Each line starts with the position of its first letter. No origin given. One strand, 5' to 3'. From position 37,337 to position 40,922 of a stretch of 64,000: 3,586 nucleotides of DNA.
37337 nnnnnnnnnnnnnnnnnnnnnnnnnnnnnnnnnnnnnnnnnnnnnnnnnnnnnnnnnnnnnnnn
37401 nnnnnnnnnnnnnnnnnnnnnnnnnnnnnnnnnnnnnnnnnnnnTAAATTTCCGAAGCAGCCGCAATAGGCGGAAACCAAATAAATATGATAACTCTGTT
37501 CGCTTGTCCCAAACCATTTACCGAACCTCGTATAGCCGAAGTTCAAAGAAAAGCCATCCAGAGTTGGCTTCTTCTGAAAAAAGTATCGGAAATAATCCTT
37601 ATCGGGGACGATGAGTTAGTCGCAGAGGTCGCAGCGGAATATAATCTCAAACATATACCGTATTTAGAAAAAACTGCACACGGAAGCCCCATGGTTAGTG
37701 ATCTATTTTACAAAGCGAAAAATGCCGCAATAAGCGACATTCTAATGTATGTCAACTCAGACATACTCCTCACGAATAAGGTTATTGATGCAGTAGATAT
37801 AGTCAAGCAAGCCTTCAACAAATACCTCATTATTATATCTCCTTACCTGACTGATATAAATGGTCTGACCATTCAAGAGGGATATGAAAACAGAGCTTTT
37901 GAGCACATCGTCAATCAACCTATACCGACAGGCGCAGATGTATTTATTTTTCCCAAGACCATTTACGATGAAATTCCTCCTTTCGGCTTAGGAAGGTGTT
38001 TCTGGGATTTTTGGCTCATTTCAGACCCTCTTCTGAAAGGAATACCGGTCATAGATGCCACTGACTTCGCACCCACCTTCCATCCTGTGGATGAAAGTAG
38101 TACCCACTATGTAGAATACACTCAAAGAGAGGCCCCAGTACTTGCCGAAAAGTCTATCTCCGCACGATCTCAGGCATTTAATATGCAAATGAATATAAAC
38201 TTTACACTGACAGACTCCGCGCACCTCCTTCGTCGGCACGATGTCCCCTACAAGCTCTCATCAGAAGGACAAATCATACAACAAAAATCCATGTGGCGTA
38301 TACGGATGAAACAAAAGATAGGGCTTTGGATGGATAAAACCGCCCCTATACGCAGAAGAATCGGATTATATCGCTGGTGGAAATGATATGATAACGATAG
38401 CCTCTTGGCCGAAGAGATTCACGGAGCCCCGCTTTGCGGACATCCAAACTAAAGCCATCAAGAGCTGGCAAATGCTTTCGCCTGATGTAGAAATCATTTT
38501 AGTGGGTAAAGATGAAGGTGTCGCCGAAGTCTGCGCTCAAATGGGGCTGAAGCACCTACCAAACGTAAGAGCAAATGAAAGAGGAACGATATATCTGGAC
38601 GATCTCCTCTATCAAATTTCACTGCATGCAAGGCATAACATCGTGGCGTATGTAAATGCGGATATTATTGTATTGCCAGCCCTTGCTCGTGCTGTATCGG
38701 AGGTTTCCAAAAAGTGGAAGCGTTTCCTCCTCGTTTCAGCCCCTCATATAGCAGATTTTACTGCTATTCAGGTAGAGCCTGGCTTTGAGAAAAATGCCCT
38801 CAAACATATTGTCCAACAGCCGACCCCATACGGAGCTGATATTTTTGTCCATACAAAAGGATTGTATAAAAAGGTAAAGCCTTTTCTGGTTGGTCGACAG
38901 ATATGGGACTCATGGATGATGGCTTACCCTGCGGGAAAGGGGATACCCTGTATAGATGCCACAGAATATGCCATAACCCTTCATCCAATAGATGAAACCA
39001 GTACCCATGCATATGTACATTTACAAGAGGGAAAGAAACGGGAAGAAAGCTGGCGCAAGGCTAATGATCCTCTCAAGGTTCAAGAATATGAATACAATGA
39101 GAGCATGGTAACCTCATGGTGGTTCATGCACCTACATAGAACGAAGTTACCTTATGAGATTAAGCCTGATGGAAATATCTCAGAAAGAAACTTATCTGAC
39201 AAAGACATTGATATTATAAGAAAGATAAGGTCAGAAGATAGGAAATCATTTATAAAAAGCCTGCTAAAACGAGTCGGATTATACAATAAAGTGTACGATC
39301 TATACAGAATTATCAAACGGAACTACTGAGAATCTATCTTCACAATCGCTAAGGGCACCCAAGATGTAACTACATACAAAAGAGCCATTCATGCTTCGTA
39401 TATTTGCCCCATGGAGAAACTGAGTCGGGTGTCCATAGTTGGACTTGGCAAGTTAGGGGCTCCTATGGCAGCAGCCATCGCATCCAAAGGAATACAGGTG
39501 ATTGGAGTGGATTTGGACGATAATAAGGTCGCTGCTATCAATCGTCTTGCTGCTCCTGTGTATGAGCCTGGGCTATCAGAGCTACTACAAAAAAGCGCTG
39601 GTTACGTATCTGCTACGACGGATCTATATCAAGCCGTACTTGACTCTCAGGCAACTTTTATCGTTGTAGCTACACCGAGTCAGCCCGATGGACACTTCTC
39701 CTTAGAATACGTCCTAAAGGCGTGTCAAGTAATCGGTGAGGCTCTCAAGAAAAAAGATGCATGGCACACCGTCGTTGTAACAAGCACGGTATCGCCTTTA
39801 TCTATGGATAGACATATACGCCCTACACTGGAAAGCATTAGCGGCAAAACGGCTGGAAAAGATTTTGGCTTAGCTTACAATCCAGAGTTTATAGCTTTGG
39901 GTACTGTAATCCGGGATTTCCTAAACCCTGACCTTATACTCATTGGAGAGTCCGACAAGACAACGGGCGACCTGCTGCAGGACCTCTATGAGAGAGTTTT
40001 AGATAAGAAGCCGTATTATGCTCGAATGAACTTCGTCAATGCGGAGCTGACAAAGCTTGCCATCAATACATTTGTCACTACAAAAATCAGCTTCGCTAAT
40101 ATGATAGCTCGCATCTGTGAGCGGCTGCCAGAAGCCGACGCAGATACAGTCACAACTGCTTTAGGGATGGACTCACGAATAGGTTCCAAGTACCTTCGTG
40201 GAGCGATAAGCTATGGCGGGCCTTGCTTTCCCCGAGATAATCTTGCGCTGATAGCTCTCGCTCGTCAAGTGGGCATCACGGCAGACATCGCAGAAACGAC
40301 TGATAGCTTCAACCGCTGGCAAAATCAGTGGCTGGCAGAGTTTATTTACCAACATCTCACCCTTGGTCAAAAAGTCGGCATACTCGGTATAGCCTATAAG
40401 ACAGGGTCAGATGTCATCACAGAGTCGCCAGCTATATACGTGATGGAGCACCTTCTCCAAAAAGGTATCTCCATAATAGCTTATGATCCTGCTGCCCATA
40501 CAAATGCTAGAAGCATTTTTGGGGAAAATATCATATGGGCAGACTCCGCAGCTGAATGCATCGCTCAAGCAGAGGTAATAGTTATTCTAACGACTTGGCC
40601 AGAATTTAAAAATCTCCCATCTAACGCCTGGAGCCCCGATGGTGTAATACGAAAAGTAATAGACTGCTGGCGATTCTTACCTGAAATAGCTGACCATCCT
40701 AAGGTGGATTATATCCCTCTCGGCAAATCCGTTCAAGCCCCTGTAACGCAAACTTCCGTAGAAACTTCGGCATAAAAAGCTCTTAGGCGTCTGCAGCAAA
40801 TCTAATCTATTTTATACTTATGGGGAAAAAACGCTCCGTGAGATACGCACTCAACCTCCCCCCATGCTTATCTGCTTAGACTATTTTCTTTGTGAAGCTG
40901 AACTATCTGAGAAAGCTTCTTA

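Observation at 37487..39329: Tandem pair of paralogous proteins of unknown function in an AT-rich cassette inside the glycan locus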

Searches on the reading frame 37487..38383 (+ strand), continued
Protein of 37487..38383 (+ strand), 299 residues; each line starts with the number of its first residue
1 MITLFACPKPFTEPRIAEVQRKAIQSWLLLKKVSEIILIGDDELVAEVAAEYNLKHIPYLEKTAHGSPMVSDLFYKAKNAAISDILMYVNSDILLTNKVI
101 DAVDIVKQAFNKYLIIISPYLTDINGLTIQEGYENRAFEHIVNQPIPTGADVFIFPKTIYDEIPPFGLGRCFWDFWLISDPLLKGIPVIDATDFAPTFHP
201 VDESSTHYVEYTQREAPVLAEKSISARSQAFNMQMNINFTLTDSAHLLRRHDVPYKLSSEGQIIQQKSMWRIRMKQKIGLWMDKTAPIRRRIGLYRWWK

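Call 72: fold_search(model_id=the predicted structure, library=viral)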
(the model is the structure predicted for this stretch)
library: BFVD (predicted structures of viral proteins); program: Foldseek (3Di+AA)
matches with E <= 10: 718; with E <= 0.001: 205
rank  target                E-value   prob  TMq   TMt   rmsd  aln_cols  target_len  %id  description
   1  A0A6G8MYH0            3.0e-09  1.00  0.52  0.63   3.3       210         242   15  Glycosyltransferase [Cedratvirus kamchatka]
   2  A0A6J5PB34            3.7e-08  1.00  0.45  0.55   6.9       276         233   12  Glyco_tranf_GTA_type domain containing protein [uncultured Caudovirales phage]
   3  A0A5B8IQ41            8.9e-08  1.00  0.47  0.50   6.8       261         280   14  Uncharacterized protein [Mimiviridae sp. ChoanoV1]
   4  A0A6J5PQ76            9.5e-08  1.00  0.49  0.70   3.9       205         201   16  Uncharacterized protein [uncultured Caudovirales phage]
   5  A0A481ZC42            9.5e-08  1.00  0.48  0.21   6.2       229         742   13  Methyltransferase [Pithovirus LCPAC404]
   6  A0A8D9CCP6            1.0e-07  1.00  0.51  0.60  10.1       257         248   12  Putative glycosyltransferase [uncultured marine phage]
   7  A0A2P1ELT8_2          1.4e-07  1.00  0.54  0.22   5.9       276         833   14  Putative glycosyltransferase [Moumouvirus australiensis]
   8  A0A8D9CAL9            2.4e-07  1.00  0.45  0.29   5.3       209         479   15  Rhamnan synthesis protein F [uncultured marine phage]
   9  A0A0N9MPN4            2.8e-07  1.00  0.47  0.44  10.5       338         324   12  (no name in the UniProt tables at hand)
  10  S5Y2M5                2.9e-07  1.00  0.50  0.65   5.4       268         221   10  (no name in the UniProt tables at hand)
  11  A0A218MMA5            3.1e-07  1.00  0.47  0.64   4.0       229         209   16  Glycosyltransferase 2-like domain-containing protein [uncultured virus]
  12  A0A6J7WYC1            3.1e-07  1.00  0.44  0.46   9.7       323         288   12  Glyco_tranf_GTA_type domain containing protein [uncultured Caudovirales phage]
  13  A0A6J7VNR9            3.3e-07  1.00  0.45  0.27   8.3       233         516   12  Uncharacterized protein [uncultured Caudovirales phage]
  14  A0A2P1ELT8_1          3.3e-07  1.00  0.49  0.19   8.1       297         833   16  Putative glycosyltransferase [Moumouvirus australiensis]
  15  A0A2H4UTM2            4.3e-07  1.00  0.45  0.42  10.8       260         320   12  Glycosyltransferase family A domain-containing protein [Bodo saltans virus]
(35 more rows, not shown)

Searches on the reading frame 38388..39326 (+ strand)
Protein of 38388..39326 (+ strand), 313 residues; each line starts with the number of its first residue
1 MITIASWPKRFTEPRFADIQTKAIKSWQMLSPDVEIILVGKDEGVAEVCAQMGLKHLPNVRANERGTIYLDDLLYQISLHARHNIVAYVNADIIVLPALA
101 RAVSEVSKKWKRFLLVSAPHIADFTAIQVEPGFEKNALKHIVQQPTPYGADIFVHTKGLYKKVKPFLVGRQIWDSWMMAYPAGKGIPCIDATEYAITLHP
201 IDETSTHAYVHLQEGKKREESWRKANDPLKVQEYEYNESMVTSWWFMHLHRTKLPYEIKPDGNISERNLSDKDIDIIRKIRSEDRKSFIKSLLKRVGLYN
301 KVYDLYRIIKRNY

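Call 4: search_protein_families(library=pfam, proteins=[window:38388-39326:+], max_evalue=1)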
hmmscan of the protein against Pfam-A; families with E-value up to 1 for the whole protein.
window:38388-39326:+ (313 aa): 0 families

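Call 5: search_protein_families(library=ncbifam, proteins=[window:38388-39326:+], max_evalue=1)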
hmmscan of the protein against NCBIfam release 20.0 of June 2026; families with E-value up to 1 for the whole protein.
window:38388-39326:+ (313 aa): 0 families

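Call 8: search_solved_structures(query=window:38388-39326:+, max_evalue=10)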
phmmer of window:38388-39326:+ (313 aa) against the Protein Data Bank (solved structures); distinct sequences matched with E-value up to 10: 6.
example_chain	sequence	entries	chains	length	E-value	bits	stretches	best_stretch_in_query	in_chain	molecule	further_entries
6sf1_B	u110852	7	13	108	0.022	17.1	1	156-220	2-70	Bone morphogenetic protein 10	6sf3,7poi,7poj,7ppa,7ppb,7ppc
3i6b_A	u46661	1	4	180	0.03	16.7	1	30-106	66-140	3-deoxy-D-manno-octulosonate 8-phosphate phosphatase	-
2r8e_A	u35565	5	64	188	0.033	16.6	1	30-106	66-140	3-deoxy-D-manno-octulosonate 8-phosphate phosphatase | YrbI from Escherichia coli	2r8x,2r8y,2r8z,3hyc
8bad_A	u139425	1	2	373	0.088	15.2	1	190-250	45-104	Binary toxin A-like protein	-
9rmu_A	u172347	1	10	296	0.94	11.8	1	238-283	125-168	Pol protein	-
4chj_A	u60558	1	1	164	1.2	11.5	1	149-187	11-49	IMC SUB-COMPARTMENT PROTEIN ISP3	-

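Call 48: predict_structure(alignment_id=A3)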
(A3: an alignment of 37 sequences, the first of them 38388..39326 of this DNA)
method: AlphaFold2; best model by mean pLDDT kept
length: 313 residues; sequences in the alignment: 37
mean_pLDDT: 90.3   pTM: 0.85
mean pLDDT of the five models: 90.3, 88.9, 88.7, 87.7, 87.2
residues with pLDDT >= 90: 222; 70-90: 61; 50-70: 26; < 50: 4
segments of 3 or more residues with pLDDT < 50: 209-212
pLDDT, mean of each block of 10 residues (from residue 1): 96 96 98 96 98 98 96 97 98 97 98 98 96 97 93 97 92 93 95 97 61 58 75 92 84 96 95 82 71 79 84 79
secondary structure, 60 per line:
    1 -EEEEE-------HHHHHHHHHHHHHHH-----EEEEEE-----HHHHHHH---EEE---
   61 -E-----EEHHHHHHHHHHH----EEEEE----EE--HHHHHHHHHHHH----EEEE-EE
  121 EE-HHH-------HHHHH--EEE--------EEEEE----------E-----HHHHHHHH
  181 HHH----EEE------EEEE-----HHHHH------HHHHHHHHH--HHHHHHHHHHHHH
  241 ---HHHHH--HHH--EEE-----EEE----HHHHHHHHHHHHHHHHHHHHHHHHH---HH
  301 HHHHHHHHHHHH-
elements in order: E2-6 H14-28 E34-39 H45-51 E55-57 H70-80 E85-89 H98-109 E114-117 E119-122 H134-138 E141-143 E152-156 H173-183 E188-190 E197-200 H206-210 H217-225 H228-240 H244-248 E256-258 E264-266 H271-295 H299-312
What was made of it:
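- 38388..39329 (+): ORF-B, 313 aa (MCS6895797.1, 'hypothetical protein'). Paralog of ORF-A with the same fold; it keeps every family-invariant residue. AF2 pLDDT 90.3, pTM 0.85, with the same secondary-structure order (call 48).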

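Call 53: fold_search(model_id=the predicted structure, library=pdb)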
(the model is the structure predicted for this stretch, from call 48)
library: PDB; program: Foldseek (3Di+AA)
matches with E <= 10: 1497; with E <= 0.001: 455
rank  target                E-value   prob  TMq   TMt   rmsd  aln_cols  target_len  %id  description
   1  9oml_B                8.1e-08  1.00  0.46  0.51   8.5       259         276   14  WrtF fucosyltransferase - acetylated trisaccharide acceptor (released 2025-10-29)
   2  2z86_A                1.3e-07  1.00  0.49  0.28   7.0       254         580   12  Crystal structure of chondroitin polymerase from Escherichia coli strain K4 (K4CP) complexed with UDP-GlcUA and UDP (released 2008-09-16)
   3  9jn3_A                1.4e-07  1.00  0.46  0.48  10.1       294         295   14  Crystal structure of AvpGT in complex with Ara-A (released 2025-01-29)
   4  6yv7_B                2.1e-07  1.00  0.43  0.40  11.0       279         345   15  Mannosyltransferase PcManGT from Pyrobaculum calidifontis (released 2020-07-22)
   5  9omk_B                2.5e-07  1.00  0.43  0.52  10.7       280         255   16  WrtF fucosyltransferase - trisaccharide acceptor (released 2025-10-29)
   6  9omh_A                2.6e-07  1.00  0.45  0.51   9.0       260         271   15  WrtF fucosyltransferase - Apo (released 2025-10-29)
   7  9omn_B                2.8e-07  1.00  0.45  0.51   8.5       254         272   14  WrtF fucosyltransferase - GDP-2-deoxy-2-fluoro-beta-L-fucose (released 2025-10-29)
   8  9jma_A                2.8e-07  1.00  0.48  0.49  12.3       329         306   13  Crystal structure of glycosyltransferase AvpGT (released 2025-01-29)
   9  8bz8_E                3.2e-07  1.00  0.43  0.24  14.0       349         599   11  Crystal structure of the L. monocytogenes RmlT D198A variant in complex with TDP-rhamnose (released 2023-12-27)
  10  2z87_A                3.6e-07  1.00  0.49  0.27   7.1       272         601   11  Crystal structure of chondroitin polymerase from Escherichia coli strain K4 (K4CP) complexed with UDP-GalNAc and UDP (released 2008-09-16)
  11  9omh_B                3.6e-07  1.00  0.44  0.51  11.4       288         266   14  WrtF fucosyltransferase - Apo (released 2025-10-29)
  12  9gzk_C                3.6e-07  1.00  0.44  0.25  16.4       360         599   12  Crystal structure of the L. monocytogenes RmlT in complex with 4-RboP-(CH2)6NH2 (released 2024-12-18)
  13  6egs_A                5.9e-07  1.00  0.44  0.30   9.9       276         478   13  Crystal structure of the GalNAc-T2 F104S mutant in complex with UDP-GalNAc (released 2018-04-11)
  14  8bz7_D                6.7e-07  1.00  0.42  0.24  17.8       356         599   12  Crystal structure of the L. monocytogenes RmlT in complex with TDP-rhamnose (released 2023-12-27)
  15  9jn3_B                7.1e-07  1.00  0.48  0.50   5.9       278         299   13  Crystal structure of AvpGT in complex with Ara-A (released 2025-01-29)
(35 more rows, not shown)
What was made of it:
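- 38388..39329 (+): Foldseek PDB hits WrtF, K4CP, AvpGT and PcManGT at probability 1.00 (call 53).
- Foldseek on ORF-B gives the same set at probability 1.00 (call 53).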

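Call 67: list_cluster_members(proteins=[L013:10001-10870:+, window:38388-39326:+, window:37487-38383:+])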
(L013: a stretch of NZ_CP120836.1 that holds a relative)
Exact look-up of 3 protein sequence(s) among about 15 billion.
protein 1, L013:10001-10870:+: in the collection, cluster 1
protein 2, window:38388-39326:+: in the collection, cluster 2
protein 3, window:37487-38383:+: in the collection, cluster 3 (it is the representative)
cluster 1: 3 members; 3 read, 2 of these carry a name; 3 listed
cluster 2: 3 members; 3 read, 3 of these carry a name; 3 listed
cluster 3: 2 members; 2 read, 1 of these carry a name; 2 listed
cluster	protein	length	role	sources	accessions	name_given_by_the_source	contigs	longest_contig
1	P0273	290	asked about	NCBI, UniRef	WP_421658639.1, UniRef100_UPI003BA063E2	hypothetical protein [Leptothermofonsia sp. ETS-13] | hypothetical protein n=1 Tax=Leptothermofonsia sp. ETS-13 TaxID=3035696 ...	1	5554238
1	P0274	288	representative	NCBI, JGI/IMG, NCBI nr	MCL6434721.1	MAG: hypothetical protein K6T90_11015 [Leptolyngbyaceae cyanobacterium HOT.MB2.61] | hypothetical protein | hypothetical protein [Leptolyngbyaceae cyanobacterium HOT.MB2.61]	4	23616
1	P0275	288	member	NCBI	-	-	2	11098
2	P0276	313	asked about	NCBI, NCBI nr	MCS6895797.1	MAG: hypothetical protein NZZ60_06600 [Bacteroidia bacterium] | hypothetical protein [Bacteroidia bacterium]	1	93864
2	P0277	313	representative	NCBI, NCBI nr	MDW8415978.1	MAG: hypothetical protein RML92_00305 [Bacteroidia bacterium] | hypothetical protein [Bacteroidia bacterium]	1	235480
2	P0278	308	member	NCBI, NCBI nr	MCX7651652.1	MAG: hypothetical protein N2200_02125, partial [Bacteroidia bacterium] | hypothetical protein [Bacteroidia bacterium]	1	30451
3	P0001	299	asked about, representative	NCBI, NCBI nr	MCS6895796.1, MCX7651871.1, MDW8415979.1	MAG: hypothetical protein NZZ60_06595 [Bacteroidia bacterium] | hypothetical protein [Bacteroidia bacterium]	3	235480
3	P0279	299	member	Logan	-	-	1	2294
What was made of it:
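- The pair is conserved in three MAGs of this species (call 67).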

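Call 68: search_protein_families(library=phrogs, proteins=[window:38388-39326:+], max_evalue=0.01)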
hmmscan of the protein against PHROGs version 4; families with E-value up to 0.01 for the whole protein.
window:38388-39326:+ (313 aa): 0 families

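Call 69: search_protein_families(library=padloc, proteins=[window:38388-39326:+], max_evalue=0.01)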
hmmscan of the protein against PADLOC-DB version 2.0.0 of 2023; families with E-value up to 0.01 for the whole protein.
window:38388-39326:+ (313 aa): 0 families

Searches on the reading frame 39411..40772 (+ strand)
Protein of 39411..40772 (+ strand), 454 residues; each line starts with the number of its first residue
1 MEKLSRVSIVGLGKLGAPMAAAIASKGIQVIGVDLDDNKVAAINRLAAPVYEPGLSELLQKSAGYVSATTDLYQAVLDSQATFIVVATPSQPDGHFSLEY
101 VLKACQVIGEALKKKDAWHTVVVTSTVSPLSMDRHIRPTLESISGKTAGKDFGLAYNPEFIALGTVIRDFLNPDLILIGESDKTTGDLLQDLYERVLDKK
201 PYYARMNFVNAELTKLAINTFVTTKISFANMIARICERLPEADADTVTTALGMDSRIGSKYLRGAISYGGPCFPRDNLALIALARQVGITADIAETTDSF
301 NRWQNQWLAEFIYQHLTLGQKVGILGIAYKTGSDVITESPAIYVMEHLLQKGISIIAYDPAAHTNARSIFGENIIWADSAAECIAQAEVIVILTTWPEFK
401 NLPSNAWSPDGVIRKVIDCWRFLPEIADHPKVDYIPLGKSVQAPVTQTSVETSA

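Call 4: search_protein_families(library=pfam, proteins=[window:39411-40772:+], max_evalue=1)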
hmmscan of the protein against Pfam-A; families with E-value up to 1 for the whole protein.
window:39411-40772:+ (454 aa): 12 families
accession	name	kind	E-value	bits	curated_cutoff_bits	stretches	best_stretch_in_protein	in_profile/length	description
PF03721.20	UDPG_MGDP_dh_N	-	4.2e-46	157.3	27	1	6-191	2-186/187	UDP-glucose/GDP-mannose dehydrogenase family, NAD binding domain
PF00984.24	UDPG_MGDP_dh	-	8.8e-27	93.5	25.4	1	210-302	2-93/94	UDP-glucose/GDP-mannose dehydrogenase family, central domain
PF03720.21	UDPG_MGDP_dh_C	-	3.2e-21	76.1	30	1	323-419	1-97/103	UDP-glucose/GDP-mannose dehydrogenase family, UDP binding domain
PF03446.21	NAD_binding_2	-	6.8e-09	36.4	21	2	7-46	2-41/161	NAD binding domain of 6-phosphogluconate dehydrogenase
PF02826.25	2-Hacid_dh_C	-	7.8e-05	22.6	25.1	1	5-62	37-92/178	D-isomer specific 2-hydroxyacid dehydrogenase, NAD binding domain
PF03807.23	F420_oxidored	-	0.00015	22.7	21.6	1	6-87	1-66/94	NADP oxidoreductase coenzyme F420-dependent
PF02737.24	3HCDH_N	-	0.0011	19.4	22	1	7-73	2-74/180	3-hydroxyacyl-CoA dehydrogenase, NAD binding domain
PF01210.29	NAD_Gly3P_dh_N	-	0.0021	18.5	23.1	1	7-91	2-80/158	NAD-dependent glycerol-3-phosphate dehydrogenase N-terminus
PF00899.27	ThiF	-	0.01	15.4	28.1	1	5-37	21-54/238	ThiF family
PF02254.24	TrkA_N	-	0.022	15.5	23.8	1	8-50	2-44/116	TrkA-N domain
PF02558.23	ApbA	-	0.13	12.4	22.2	1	8-90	2-76/150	Ketopantoate reductase PanE/ApbA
PF02854.25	MIF4G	-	0.33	11.1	30.8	0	87-134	135-168/203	MIF4G domain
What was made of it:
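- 39411..40775 (+): NDP-sugar 6-dehydrogenase (Ugd-like), 454 aa, 81 nt downstream of ORF-B on the same strand. It is the probable source of the uronic-acid donor and the recurrent partner gene of the family. Pfam UDPG_MGDP_dh N, central and C domains, E=4e-46, 9e-27 and 3e-21 (call 4).
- Checked: Position: the pair lies between prs (about 36.5-37.4 kb) and a UDP-glucose/GDP-mannose-dehydrogenase-family gene at 39411-40775 (call 4).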

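Call 5: search_protein_families(library=ncbifam, proteins=[window:39411-40772:+], max_evalue=1)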
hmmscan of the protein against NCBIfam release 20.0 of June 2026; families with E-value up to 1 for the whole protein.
window:39411-40772:+ (454 aa): 35 families (the best 25 are shown)
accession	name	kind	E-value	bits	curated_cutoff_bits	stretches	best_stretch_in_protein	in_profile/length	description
TIGR03026.1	NDP-sugDHase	subfamily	1.8e-107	359.7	189.8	1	6-405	2-397/413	nucleotide sugar dehydrogenase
NF041297.1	UDPGDh_AglM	equivalog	1.6e-101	340.3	670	1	6-404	2-400/429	UDP-glucose 6-dehydrogenase AglM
NF047673.2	TeichurnBiosyTuaD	equivalog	1.4e-73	248.5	700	1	5-403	2-394/439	UDP-glucose 6-dehydrogenase TuaD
NF040825.1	UDPMaNacDH_Arch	equivalog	5.6e-39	134.2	750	1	6-406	2-384/418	UDP-N-acetyl-D-mannosamine dehydrogenase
NF008286.0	PRK11064.1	equivalog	4.1e-36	124.5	459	1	4-407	3-407/420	UDP-N-acetyl-D-mannosamine dehydrogenase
NF011631.0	PRK15057.1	equivalog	6.9e-25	88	757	1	6-371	2-346/388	UDP-glucose 6-dehydrogenase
NF011729.0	PRK15182.1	equivalog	1.6e-19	70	592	1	6-404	8-396/425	Vi polysaccharide biosynthesis UDP-N-acetylglucosamine C-6 dehydrogenase TviB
NF012005.0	PRK15461.1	equivalog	4.6e-05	22.8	348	1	6-44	3-41/298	sulfolactaldehyde 3-reductase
TIGR01692.1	HIBADH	equivalog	0.00022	20.7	291.6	1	10-43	2-35/288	3-hydroxyisobutyrate dehydrogenase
NF043037.1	ThreonDh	equivalog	0.00024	20.7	350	1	6-45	4-43/297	L-threonate dehydrogenase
NF042925.1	FHMPC_DH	equivalog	0.00033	20.1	500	1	6-76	2-75/304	5-formyl-3-hydroxy-2-methylpyridine 4-carboxylate 5-dehydrogenase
NF007161.0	PRK09599.1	subfamily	0.00058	19.2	271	1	7-48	3-44/302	NADP-dependent phosphogluconate dehydrogenase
NF041369.1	Dhydh_Halo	equivalog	0.0016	17.7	400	1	5-48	133-176/305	D-2-hydroxyacid dehydrogenase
TIGR01505.1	tartro_sem_red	equivalog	0.002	17.4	340.75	1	7-48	2-43/291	2-hydroxy-3-oxopropionate reductase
NF007041.0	PRK09496.3-4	equivalog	0.0021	16.9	386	1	6-45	2-41/450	Trk system potassium transporter TrkA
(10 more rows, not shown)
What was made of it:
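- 39411..40775 (+): TIGR03026 at 359.7 bits; the best equivalog-type match is AglM UDP-glucose 6-dehydrogenase, below its cut-off (call 5).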

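Call 71: search_solved_structures(query=window:39411-40772:+, max_evalue=1e-20)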
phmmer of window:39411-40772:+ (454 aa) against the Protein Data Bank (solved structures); distinct sequences matched with E-value up to 1e-20: 28.
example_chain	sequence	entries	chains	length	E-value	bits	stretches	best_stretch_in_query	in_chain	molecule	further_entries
3vtf_A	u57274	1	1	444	1e-70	242.6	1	5-403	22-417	UDP-glucose 6-dehydrogenase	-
3gg2_A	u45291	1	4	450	1.5e-68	235.4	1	7-417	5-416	Sugar dehydrogenase, UDP-glucose/GDP-mannose dehydrogenase family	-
1mfz_A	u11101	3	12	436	4.8e-68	233.8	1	6-362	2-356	GDP-mannose 6-dehydrogenase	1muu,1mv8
2y0d_A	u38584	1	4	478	1.1e-58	202.9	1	7-440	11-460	UDP-GLUCOSE DEHYDROGENASE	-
4a7p_A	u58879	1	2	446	1.2e-58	202.8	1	6-403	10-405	UDP-GLUCOSE DEHYDROGENASE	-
2y0c_A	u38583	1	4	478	5.5e-58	200.6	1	7-440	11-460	UDP-GLUCOSE DEHYDROGENASE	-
2y0e_A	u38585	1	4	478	1e-57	199.7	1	7-440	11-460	UDP-GLUCOSE DEHYDROGENASE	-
2o3j_A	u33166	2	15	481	6.6e-49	170.7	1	3-402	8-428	UDP-glucose 6-dehydrogenase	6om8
9ou8_A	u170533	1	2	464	1.6e-46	162.8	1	4-362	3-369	UDP-glucose 6-dehydrogenase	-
5tjh_A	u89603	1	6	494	3.5e-46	161.7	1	3-362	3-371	UDP-glucose 6-dehydrogenase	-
6c4j_A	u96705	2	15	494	1.6e-45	159.6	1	3-362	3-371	UDP-glucose 6-dehydrogenase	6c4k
4edf_A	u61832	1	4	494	1.6e-45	159.5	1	3-362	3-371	UDP-glucose 6-dehydrogenase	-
5w4x_A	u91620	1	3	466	1.8e-45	159.3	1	3-362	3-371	UDP-glucose 6-dehydrogenase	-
2q3e_A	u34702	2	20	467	1.9e-45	159.3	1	3-362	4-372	UDP-glucose 6-dehydrogenase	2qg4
3tdk_A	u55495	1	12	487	2.1e-45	159.2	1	3-362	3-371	UDP-glucose 6-dehydrogenase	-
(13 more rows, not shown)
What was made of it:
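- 39411..40775 (+): Nearest PDB entries are 3vtf UDP-Glc DH (1e-70) and 1mfz GDP-Man DH (5e-68) (call 71).
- On UDP-GlcA-dependent glucuronosyltransferase (functional class): The dehydrogenase's own substrate is itself uncertain, UDP-Glc or GDP-Man (calls 5, 71).
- The dehydrogenase scores almost as well against GDP-mannose 6-dehydrogenase as against UDP-glucose 6-dehydrogenase (call 71).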
